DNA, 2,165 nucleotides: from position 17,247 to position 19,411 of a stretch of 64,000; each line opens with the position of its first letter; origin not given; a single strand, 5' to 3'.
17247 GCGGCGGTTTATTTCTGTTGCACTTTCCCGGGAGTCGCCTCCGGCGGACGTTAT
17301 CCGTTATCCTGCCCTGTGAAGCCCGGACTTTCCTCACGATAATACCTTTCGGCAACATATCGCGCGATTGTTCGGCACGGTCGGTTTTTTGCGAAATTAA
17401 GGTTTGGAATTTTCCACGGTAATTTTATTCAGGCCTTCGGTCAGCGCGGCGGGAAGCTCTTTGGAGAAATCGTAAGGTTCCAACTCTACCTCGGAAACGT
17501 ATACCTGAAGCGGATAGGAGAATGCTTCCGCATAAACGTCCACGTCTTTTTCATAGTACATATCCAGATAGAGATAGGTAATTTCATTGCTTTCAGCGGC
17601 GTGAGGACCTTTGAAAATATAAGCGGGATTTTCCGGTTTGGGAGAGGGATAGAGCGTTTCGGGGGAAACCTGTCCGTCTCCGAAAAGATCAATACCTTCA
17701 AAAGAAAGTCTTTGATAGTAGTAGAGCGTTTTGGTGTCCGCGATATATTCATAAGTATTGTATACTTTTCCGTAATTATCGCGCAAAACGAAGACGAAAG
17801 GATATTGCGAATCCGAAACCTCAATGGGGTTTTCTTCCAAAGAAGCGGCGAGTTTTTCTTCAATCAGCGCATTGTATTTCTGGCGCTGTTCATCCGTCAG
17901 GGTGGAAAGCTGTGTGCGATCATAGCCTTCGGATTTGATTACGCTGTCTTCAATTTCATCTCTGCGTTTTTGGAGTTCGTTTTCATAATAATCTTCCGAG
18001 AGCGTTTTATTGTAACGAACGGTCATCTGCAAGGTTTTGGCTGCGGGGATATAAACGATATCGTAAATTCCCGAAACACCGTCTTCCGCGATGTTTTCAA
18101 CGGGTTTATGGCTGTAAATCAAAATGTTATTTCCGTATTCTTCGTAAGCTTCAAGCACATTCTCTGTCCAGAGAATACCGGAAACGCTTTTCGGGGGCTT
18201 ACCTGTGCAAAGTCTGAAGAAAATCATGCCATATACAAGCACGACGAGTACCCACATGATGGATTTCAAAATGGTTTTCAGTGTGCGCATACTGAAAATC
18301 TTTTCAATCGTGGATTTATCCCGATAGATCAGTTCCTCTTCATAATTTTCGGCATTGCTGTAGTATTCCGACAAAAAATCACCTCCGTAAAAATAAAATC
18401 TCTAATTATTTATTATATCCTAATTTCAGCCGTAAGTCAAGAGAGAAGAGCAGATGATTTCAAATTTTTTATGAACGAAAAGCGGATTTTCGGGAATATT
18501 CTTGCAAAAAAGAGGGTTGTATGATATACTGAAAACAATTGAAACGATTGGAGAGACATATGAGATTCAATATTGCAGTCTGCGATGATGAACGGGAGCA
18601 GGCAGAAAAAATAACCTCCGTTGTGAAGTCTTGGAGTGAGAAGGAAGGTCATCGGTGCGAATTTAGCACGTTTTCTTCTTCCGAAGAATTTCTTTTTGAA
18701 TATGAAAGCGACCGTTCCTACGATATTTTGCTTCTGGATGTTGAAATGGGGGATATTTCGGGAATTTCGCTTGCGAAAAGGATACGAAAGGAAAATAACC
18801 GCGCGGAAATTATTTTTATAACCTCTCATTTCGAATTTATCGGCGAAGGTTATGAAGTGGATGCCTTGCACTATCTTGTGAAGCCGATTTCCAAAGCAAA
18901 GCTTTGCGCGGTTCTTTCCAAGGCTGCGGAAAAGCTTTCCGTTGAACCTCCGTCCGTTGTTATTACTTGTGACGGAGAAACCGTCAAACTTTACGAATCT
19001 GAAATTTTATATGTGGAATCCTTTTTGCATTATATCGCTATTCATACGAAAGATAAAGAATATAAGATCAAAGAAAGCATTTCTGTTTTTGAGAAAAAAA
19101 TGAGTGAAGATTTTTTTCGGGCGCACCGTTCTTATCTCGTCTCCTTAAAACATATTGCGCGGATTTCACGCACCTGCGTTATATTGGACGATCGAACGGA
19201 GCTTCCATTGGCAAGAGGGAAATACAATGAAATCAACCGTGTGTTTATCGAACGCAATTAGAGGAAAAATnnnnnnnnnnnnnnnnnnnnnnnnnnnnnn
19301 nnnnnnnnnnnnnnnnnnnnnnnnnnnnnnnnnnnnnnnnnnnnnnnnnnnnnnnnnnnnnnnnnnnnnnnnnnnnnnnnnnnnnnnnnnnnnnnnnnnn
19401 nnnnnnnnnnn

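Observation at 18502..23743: LytTR regulator, sensor-less AgrC-type kinase and heterodimeric ABC exporter in one four-gene module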

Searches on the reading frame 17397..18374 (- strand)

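Call 3: search_protein_families(library=pfam, proteins=[window:17397-18374:-], max_evalue=0.01)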
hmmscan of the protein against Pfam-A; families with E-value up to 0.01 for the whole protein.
window:17397-18374:- (325 aa): 0 families

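Call 4: search_protein_families(library=ncbifam, proteins=[window:17397-18374:-], max_evalue=0.01)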
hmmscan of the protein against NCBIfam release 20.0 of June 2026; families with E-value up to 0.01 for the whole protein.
window:17397-18374:- (325 aa): 1 family
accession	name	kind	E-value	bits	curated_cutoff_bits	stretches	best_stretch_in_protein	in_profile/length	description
NF006017.0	PRK08156.1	equivalog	0.009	15.2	394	0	23-54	122-153/367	EscU/YscU/HrcU family type III secretion system export apparatus switch protein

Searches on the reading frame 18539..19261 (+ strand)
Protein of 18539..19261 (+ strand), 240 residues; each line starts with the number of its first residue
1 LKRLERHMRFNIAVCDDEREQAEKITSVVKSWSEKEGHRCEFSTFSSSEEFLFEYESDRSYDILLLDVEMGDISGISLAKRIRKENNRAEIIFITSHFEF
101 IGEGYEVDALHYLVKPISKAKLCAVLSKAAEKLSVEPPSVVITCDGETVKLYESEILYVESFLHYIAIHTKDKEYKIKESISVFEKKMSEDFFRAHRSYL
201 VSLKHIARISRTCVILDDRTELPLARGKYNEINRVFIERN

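Call 3: search_protein_families(library=pfam, proteins=[window:18539-19261:+], max_evalue=0.01)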
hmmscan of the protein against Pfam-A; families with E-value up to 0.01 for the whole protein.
window:18539-19261:+ (240 aa): 2 families
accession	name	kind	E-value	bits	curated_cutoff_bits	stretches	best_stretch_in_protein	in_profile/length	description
PF04397.21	LytTR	-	7.8e-19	68.1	22.6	1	149-234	4-95/98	LytTr DNA-binding domain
PF00072.30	Response_reg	-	7.3e-17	62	30.2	1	12-126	1-110/111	Response regulator receiver domain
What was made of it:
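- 18560..19261 (+): Response regulator, 233 aa: receiver domain plus LytTR DNA-binding domain. The acidic pocket (CDDE), the acceptor Asp (LLLDVEM) and the conserved Lys (LVKP) are intact. Pfam PF00072 and PF04397 (call 3).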

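Call 4: search_protein_families(library=ncbifam, proteins=[window:18539-19261:+], max_evalue=0.01)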
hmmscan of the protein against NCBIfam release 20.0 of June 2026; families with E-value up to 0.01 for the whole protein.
window:18539-19261:+ (240 aa): 65 families (the best 25 are shown)
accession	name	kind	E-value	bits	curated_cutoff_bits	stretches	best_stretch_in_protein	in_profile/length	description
NF010684.1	PRK14084.1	equivalog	1.2e-21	77.6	375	2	59-133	45-119/254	response regulator transcription factor LytR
NF008677.0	PRK11697.1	equivalog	1.8e-17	63.5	246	1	61-211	48-205/238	two-component system response regulator BtsR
NF053854.1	RespRegPhoBBctds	equivalog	3.6e-13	49.4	270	1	13-131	2-120/225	two-component system response regulator PhoB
NF051850.1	RespRegRprY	equivalog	2.1e-11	43.7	370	1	10-124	5-114/234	response regulator transcription factor RprY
NF046049.1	quorum_RR_AgrA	equivalog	4.1e-11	42.9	400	1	11-210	2-214/238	quorum-sensing response regulator AgrA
NF033120.0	vanR_FM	exception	1.2e-10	41.5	460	1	10-206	4-205/231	vancomycin resistance response regulator transcription factor, VanR-F/VanR-M family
NF008296.0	PRK11083.1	equivalog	2e-09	37.2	273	1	11-132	5-120/228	two-component system response regulator CreB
NF008302.0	PRK11091.1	equivalog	3.8e-09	35.3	838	1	28-190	540-696/779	aerobic respiration two-component sensor histidine kinase ArcB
NF006900.1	PRK09390.1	equivalog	7.1e-09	35.5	255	1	40-134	29-124/203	response regulator FixJ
NF041734.1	resp_reg_RppA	equivalog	2.7e-08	33.4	250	1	56-177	42-164/229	two-component system response regulator RppA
NF033117.2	vanR_ACDEGLN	exception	3.2e-08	33.4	350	1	12-198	1-193/226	VanR-ABDEGLN family response regulator transcription factor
NF041733.1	resp_reg_CseB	equivalog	5e-08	32.6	350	1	53-128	37-113/228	two-component system response regulator CseB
NF007005.1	PRK09468.1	equivalog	1.4e-07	31.2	331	1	12-128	6-117/237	osmolarity response regulator transcription factor OmpR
NF045991.1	RespRegCtrARhodob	equivalog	3e-07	30.4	350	1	15-183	6-163/224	response regulator transcription factor CtrA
NF040689.1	MtrAB_MtrA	equivalog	3.2e-07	29.9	300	1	12-127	1-110/219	MtrAB system response regulator MtrA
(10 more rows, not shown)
